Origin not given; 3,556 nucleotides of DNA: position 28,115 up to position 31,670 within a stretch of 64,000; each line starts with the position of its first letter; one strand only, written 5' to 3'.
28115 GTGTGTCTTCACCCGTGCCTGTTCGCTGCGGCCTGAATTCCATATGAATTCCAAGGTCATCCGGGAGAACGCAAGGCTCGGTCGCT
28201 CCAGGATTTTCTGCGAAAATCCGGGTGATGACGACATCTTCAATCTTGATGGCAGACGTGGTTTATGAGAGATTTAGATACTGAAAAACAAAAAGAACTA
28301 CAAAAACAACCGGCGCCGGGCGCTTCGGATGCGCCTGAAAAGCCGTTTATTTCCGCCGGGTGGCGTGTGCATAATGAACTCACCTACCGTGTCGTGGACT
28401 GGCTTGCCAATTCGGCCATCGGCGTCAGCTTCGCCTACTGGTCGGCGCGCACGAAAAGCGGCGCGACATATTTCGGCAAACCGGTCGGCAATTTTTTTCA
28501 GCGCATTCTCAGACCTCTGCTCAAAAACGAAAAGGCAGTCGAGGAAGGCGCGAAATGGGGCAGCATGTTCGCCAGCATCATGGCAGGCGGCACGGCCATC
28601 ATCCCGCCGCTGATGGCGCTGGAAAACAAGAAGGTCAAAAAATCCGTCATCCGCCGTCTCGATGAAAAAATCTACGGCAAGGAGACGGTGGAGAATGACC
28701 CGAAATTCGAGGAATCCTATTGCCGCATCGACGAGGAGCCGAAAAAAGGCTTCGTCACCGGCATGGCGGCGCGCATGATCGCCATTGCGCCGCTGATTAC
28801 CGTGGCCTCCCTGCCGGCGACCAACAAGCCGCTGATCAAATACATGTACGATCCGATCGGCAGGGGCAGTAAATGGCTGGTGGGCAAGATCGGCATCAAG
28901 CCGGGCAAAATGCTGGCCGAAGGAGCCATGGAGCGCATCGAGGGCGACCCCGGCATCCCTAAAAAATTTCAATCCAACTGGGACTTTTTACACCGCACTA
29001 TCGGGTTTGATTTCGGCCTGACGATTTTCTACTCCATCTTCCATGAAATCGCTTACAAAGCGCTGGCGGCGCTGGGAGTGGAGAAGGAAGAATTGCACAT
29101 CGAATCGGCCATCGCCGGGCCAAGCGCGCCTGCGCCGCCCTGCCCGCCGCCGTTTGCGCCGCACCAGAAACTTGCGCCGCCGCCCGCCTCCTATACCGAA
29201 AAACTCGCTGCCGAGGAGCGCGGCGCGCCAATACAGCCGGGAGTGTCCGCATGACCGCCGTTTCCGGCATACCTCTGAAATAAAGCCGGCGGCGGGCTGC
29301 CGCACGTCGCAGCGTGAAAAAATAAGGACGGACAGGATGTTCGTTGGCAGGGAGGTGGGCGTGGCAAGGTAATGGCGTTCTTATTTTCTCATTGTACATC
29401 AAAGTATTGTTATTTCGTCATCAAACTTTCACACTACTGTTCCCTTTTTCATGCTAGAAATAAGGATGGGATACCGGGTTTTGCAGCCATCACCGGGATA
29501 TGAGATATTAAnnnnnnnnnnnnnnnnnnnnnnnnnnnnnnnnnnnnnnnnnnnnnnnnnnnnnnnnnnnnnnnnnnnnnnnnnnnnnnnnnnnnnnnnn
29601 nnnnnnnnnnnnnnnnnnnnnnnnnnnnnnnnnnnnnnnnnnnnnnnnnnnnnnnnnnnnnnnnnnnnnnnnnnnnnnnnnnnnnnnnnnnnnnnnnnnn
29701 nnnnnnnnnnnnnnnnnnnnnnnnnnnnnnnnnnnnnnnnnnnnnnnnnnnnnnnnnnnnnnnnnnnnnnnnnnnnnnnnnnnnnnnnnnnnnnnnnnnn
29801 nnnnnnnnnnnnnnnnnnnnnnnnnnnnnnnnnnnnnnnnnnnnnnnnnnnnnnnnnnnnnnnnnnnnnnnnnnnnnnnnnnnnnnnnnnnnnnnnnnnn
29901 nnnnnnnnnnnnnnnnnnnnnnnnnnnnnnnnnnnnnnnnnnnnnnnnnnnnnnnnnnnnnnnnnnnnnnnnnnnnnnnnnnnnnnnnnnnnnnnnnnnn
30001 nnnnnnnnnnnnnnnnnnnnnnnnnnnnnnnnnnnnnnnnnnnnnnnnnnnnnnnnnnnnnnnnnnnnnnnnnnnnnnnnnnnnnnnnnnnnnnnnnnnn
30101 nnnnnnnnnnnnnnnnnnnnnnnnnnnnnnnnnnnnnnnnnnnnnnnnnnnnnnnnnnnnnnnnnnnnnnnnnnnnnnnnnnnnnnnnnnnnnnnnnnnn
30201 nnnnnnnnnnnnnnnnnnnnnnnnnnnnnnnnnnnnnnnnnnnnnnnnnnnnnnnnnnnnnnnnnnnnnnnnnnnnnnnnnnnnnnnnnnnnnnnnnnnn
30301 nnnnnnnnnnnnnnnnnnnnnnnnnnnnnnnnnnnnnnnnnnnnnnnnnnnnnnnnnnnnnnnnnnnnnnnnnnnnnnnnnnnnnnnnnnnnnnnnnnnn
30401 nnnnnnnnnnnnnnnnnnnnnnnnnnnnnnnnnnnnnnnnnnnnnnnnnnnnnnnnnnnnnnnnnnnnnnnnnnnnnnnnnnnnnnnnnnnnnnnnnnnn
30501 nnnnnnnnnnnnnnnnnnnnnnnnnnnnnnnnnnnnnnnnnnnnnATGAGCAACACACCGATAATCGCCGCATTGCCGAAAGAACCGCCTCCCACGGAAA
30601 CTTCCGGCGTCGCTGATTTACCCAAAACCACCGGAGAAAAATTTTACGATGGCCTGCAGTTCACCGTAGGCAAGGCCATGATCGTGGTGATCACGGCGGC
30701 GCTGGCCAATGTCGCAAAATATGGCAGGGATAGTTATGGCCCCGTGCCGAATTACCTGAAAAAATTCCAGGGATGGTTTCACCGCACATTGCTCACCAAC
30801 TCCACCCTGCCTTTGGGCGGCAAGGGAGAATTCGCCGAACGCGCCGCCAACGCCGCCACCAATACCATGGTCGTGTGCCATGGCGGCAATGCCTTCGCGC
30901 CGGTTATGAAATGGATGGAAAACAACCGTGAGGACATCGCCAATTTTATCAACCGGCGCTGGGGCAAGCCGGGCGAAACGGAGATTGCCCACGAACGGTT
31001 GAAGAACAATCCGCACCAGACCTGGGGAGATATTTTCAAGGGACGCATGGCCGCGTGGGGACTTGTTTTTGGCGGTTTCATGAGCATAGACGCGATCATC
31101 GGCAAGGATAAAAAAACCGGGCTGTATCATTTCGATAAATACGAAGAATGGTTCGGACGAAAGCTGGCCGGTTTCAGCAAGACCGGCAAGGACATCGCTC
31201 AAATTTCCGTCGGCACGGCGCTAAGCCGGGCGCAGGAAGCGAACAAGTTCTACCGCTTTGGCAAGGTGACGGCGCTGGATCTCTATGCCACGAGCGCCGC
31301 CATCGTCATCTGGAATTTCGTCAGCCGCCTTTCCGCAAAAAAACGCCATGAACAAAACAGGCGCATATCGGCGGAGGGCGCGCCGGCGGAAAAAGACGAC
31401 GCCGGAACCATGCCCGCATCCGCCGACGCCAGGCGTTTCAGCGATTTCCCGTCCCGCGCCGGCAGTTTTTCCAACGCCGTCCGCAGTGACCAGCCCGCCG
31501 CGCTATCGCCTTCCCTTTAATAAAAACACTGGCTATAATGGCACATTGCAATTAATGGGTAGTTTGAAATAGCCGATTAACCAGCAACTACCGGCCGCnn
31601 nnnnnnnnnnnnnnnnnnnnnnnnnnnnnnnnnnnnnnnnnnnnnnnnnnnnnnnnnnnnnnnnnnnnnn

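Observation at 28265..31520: Three tandem paralogues of an unrecognised polytopic membrane-protein family with Pro/Ala-rich tails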

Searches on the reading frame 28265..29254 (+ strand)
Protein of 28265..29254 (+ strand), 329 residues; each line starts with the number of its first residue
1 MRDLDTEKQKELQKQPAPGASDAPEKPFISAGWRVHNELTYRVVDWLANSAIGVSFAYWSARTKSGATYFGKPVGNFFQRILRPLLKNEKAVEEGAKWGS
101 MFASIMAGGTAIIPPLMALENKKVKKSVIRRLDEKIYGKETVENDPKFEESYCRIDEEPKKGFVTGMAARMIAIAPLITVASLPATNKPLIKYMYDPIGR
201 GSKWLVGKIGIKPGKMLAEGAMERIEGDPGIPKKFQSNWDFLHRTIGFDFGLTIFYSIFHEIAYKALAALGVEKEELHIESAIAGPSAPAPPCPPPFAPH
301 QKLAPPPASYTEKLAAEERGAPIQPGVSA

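Call 3: search_protein_families(library=pfam, proteins=[window:28265-29254:+], max_evalue=1)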
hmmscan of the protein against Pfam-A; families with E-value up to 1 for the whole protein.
window:28265-29254:+ (329 aa): 1 family
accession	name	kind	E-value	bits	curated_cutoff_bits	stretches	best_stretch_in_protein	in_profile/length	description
PF21248.3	SoFic-like_C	-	0.052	14.2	27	1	126-164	6-42/76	Protein adenylyltransferase SoFic-like, C-terminal domain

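Call 4: search_protein_families(library=ncbifam, proteins=[window:28265-29254:+], max_evalue=1)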
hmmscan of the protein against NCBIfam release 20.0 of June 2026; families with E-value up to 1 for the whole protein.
window:28265-29254:+ (329 aa): 0 families

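Call 10: find_homologous_proteins(query=window:28265-29254:+)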
Query window:28265-29254:+ (329 aa): 62 proteins with E <= 0.001 among 8000 candidates.
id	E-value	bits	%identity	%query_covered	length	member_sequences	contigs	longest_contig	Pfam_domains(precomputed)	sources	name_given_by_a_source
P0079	3.0e-160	551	100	75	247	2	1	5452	-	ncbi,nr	ncbi:MAG: hypothetical protein KGJ21_08840, partial [Pseudomonadota bacterium]|nr:hypothetical prote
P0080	8.9e-126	438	73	76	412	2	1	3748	-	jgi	jgi:hypothetical protein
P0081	2.7e-124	433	60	88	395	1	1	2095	-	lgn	-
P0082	8.6e-120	418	66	84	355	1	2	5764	-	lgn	-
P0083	2.3e-118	413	71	75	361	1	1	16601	-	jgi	jgi:hypothetical protein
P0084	1.2e-117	411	68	78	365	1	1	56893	-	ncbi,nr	ncbi:MAG: hypothetical protein SFT92_01005 [Rickettsiales bacterium]|nr:hypothetical protein [Ricket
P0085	6.3e-115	402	59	88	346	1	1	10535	-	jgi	-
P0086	1.2e-114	401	68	78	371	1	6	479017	-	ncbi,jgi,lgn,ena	jgi:hypothetical protein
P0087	1.3e-114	401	56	95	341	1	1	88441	-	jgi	-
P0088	2.9e-111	390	55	96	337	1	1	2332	-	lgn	-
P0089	1.0e-110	388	63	80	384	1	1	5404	-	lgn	-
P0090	1.6e-109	384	64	79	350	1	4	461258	-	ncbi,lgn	-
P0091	2.2e-108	381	64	82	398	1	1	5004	-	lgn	-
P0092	4.0e-108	380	62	78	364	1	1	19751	-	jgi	jgi:hypothetical protein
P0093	4.9e-108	380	54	97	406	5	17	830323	-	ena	-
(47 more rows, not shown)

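Call 21: search_solved_structures(query=A3, max_evalue=10)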
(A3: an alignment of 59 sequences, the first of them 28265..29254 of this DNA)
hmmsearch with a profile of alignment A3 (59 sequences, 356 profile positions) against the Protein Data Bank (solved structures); distinct sequences matched with E-value up to 10: 0.

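Call 58: predict_structure(alignment_id=A3)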
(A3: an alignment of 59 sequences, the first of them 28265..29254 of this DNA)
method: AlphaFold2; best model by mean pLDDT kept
length: 329 residues; sequences in the alignment: 59
mean_pLDDT: 86.6   pTM: 0.74
mean pLDDT of the five models: 86.6, 85.8, 84.5, 84.3, 83.7
residues with pLDDT >= 90: 217; 70-90: 49; 50-70: 55; < 50: 8
segments of 3 or more residues with pLDDT < 50: none
pLDDT, mean of each block of 10 residues (from residue 1): 57 62 90 96 91 97 97 97 95 95 94 93 97 98 97 93 87 93 93 97 98 97 95 97 97 91 85 55 53 57 67 80 66
secondary structure, 60 per line:
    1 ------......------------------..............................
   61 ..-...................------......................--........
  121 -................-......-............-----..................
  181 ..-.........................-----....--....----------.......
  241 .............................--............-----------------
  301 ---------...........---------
elements in order: H7-12 H31-62 H64-82 H89-110 H113-120 H122-137 H139-144 H146-157 H163-182 H184-208 H214-217 E220-223 E234-237 H238-269 H272-283 H310-320

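Call 61: search_protein_families(library=phrogs, proteins=[window:28265-29254:+], max_evalue=0.1)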
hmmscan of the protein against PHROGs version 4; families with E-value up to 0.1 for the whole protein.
window:28265-29254:+ (329 aa): 0 families

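Call 62: search_protein_families(library=padloc, proteins=[window:28265-29254:+], max_evalue=0.1)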
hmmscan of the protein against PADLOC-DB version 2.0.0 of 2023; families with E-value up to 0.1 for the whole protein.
window:28265-29254:+ (329 aa): 0 families

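Call 65: find_encoding_contigs(protein=P0093, flank=10000, max_places=1)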
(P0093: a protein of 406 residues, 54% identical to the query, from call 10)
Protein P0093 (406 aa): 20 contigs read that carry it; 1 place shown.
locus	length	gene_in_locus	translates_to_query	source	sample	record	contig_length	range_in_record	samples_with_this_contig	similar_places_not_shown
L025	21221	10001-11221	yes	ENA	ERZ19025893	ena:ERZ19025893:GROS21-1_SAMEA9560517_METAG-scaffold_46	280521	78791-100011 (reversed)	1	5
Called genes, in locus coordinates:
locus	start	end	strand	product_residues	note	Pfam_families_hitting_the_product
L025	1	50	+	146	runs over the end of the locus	-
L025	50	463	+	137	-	-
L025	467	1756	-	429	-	PF00587:tRNA-synt_2b, PF03129:HGTP_anticodon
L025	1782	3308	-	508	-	PF13598:DUF4139 (weak)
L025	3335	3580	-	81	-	PF07330:DUF1467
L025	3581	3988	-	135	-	PF00903:Glyoxalase, PF13468:Glyoxalase_3 (weak), PF13669:Glyoxalase_4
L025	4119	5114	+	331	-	-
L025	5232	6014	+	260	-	-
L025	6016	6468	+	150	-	-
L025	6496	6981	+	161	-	-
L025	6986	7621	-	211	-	PF03167:UDG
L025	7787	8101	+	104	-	PF00166:Cpn10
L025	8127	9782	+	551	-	PF00118:Cpn60_TCP1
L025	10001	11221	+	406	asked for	-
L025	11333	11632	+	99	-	PF00830:Ribosomal_L28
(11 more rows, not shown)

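Call 67: find_encoding_contigs(protein=P0086, flank=10000, max_places=1)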
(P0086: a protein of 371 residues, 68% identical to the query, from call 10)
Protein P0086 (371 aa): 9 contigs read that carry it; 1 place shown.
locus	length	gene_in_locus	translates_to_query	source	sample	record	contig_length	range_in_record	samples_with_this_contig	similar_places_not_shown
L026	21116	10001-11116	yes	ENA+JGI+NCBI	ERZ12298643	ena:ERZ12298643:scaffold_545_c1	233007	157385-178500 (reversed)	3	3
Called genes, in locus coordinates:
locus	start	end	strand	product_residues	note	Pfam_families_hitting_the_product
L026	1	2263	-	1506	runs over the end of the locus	PF00310:GATase_2, PF04898:Glu_syn_central, PF01645:Glu_synthase, PF01493:GXGXG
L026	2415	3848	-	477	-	PF14691:Fer4_20, PF01262:AlaDh_PNT_C (faint), PF01494:FAD_binding_3 (weak), PF07992:Pyr_redox_2, PF12831:FAD_oxidored (faint), PF13450:NAD_binding_8, PF13738:Pyr_redox_3 (weak), PF00070:Pyr_redox (weak)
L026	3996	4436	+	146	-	-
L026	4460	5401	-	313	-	PF01073:3Beta_HSD (weak), PF01370:Epimerase, PF04321:RmlD_sub_bind, PF05368:NmrA, PF07993:NAD_binding_4 (faint), PF13460:NAD_binding_10, PF01073:3Beta_HSD (weak)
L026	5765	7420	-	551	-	PF00118:Cpn60_TCP1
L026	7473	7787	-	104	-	PF00166:Cpn10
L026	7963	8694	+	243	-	PF03167:UDG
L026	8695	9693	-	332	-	PF00579:tRNA-synt_1b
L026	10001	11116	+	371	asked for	-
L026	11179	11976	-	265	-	PF03372:Exo_endo_phos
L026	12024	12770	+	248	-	-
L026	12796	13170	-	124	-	PF01521:Fe-S_biosyn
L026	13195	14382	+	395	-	PF01966:HD, PF13286:HD_assoc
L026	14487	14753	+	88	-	PF01541:GIY-YIG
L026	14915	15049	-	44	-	-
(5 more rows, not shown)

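Call 94: find_related_loci(query=A3, collection=viral_contigs, flank=5000)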
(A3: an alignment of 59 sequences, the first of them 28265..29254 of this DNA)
Query A3 (329 aa) in viral_contigs; peptide patterns used: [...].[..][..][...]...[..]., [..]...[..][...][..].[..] (x = any residue, [..] = any of these).
72 stretches matched a pattern, but none encodes a relative of the query by tblastn (E <= 1e-3).

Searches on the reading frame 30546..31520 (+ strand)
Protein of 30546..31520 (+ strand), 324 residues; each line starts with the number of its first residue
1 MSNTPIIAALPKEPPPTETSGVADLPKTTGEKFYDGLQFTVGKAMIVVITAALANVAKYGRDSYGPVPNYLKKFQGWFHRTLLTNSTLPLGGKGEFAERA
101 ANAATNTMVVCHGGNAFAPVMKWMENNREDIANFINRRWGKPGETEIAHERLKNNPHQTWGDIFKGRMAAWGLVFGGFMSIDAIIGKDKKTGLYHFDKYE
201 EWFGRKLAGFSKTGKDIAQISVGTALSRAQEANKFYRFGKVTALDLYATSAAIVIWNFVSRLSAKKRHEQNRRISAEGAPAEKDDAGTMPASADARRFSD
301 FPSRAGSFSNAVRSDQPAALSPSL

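Call 3: search_protein_families(library=pfam, proteins=[window:30546-31520:+], max_evalue=1)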
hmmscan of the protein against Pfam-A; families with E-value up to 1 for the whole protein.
window:30546-31520:+ (324 aa): 1 family
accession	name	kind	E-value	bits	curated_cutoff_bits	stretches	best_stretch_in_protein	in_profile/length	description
PF07234.17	Babuvirus_MP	-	0.085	13.2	27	1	43-130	25-106/117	Movement and RNA silencing protein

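Call 4: search_protein_families(library=ncbifam, proteins=[window:30546-31520:+], max_evalue=1)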
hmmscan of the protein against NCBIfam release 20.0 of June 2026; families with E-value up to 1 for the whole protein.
window:30546-31520:+ (324 aa): 0 families

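Call 9: find_homologous_proteins(query=window:30546-31520:+)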
Query window:30546-31520:+ (324 aa): 45 proteins with E <= 0.001 among 3301 candidates.
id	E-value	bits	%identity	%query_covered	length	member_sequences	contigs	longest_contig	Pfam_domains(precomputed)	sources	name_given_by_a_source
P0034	1.7e-126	440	99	60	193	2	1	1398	-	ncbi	-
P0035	6.3e-123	429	61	96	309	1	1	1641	-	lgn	-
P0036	4.9e-115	403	64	84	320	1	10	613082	-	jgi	jgi:hypothetical protein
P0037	2.6e-109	384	61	84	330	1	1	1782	-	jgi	-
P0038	6.5e-106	373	62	83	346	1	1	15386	-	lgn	-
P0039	1.1e-103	365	61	84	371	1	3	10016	-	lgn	-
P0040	3.7e-102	360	65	76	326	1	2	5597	-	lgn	-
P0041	5.9e-99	350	53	95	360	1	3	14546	-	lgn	-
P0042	2.1e-98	348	50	93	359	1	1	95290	-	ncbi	-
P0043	1.4e-94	336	57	76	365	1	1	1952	-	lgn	-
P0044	7.4e-94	333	57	83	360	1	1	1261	-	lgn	-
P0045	2.8e-91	325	50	97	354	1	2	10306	-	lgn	-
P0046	6.0e-91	324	54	85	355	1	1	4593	-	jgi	jgi:hypothetical protein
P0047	2.9e-90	321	50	95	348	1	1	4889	-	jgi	jgi:hypothetical protein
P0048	1.1e-88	316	53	83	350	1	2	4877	-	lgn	-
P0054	2.3e-81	292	50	86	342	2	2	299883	-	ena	-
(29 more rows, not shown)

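Call 20: search_solved_structures(query=A2, max_evalue=10)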
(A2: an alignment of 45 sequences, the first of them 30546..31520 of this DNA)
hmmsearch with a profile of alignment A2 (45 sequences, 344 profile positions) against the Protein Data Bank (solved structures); distinct sequences matched with E-value up to 10: 4.
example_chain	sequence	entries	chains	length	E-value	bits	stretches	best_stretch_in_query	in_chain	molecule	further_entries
2pqa_A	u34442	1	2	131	1.1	11.6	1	67-117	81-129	Replication protein A 32 kDa subunit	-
3kdf_D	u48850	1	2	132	1.1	11.6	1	67-117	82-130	Replication protein A 32 kDa subunit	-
1l1o_B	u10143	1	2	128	1.1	11.6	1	67-117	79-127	Replication protein A 32 kDa subunit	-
1quq_A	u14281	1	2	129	1.2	11.5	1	67-117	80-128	PROTEIN (REPLICATION PROTEIN A 32 KD SUBUNIT)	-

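Call 61: search_protein_families(library=phrogs, proteins=[window:30546-31520:+], max_evalue=0.1)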
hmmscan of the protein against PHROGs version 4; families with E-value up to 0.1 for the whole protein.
window:30546-31520:+ (324 aa): 0 families

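Call 62: search_protein_families(library=padloc, proteins=[window:30546-31520:+], max_evalue=0.1)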
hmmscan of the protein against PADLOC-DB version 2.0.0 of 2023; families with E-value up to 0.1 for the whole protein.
window:30546-31520:+ (324 aa): 0 families

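Call 68: find_encoding_contigs(protein=P0036, flank=10000, max_places=1)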
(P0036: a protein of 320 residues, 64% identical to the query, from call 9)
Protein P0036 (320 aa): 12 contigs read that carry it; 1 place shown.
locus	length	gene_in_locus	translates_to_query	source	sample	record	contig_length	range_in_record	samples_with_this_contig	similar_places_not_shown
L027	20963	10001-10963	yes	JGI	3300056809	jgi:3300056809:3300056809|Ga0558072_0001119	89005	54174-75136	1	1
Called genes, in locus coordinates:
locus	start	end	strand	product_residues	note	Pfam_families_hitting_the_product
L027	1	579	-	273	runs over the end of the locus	PF01149:Fapy_DNA_glyco, PF06831:H2TH, PF06827:zf-FPG_IleRS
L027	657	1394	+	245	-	PF01209:Ubie_methyltran, PF13489:Methyltransf_23, PF13847:Methyltransf_31, PF08241:Methyltransf_11, PF08242:Methyltransf_12, PF13649:Methyltransf_25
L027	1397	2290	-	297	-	-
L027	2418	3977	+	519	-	PF03109:ABC1, PF27536:UbiB_helical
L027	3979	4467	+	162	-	-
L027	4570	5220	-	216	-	PF03167:UDG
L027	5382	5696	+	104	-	PF00166:Cpn10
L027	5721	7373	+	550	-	PF00118:Cpn60_TCP1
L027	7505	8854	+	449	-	-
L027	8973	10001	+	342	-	-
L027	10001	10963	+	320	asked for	-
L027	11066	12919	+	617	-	PF02743:dCache_1, PF00512:HisKA (weak)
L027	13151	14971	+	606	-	PF13522:GATase_6, PF13537:GATase_7, PF01380:SIS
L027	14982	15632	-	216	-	PF03886:ABC_trans_aux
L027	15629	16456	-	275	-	PF02470:MlaD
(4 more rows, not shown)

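Call 69: find_encoding_contigs(protein=P0054, flank=10000, max_places=1)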
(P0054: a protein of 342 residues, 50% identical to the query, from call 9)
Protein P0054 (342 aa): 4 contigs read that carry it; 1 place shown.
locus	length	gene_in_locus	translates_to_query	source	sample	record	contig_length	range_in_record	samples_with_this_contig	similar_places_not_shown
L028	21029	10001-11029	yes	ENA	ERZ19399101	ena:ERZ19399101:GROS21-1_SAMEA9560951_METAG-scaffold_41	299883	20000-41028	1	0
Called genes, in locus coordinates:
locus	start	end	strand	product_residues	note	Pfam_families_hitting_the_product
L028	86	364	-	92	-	PF03937:Sdh5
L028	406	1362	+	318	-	PF00990:GGDEF (weak)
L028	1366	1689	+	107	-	-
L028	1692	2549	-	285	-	PF05673:DUF815, PF13191:AAA_16 (faint)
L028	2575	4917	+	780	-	PF11397:GlcNAc, PF00578:AhpC-TSA, PF13640:2OG-FeII_Oxy_3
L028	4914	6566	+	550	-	PF01921:tRNA-synt_1f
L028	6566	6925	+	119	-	PF00702:Hydrolase (weak), PF13344:Hydrolase_6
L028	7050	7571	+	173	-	PF13242:Hydrolase_like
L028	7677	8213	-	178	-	PF00578:AhpC-TSA, PF08534:Redoxin, PF00085:Thioredoxin (weak), PF13098:Thioredoxin_2, PF13905:Thioredoxin_8 (weak)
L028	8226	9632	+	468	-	PF00206:Lyase_1, PF14698:ASL_C2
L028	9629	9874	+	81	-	-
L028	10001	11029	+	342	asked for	-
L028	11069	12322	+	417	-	PF00278:Orn_DAP_Arg_deC, PF01168:Ala_racemase_N, PF02784:Orn_Arg_deC_N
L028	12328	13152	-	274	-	PF01435:Peptidase_M48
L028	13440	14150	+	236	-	-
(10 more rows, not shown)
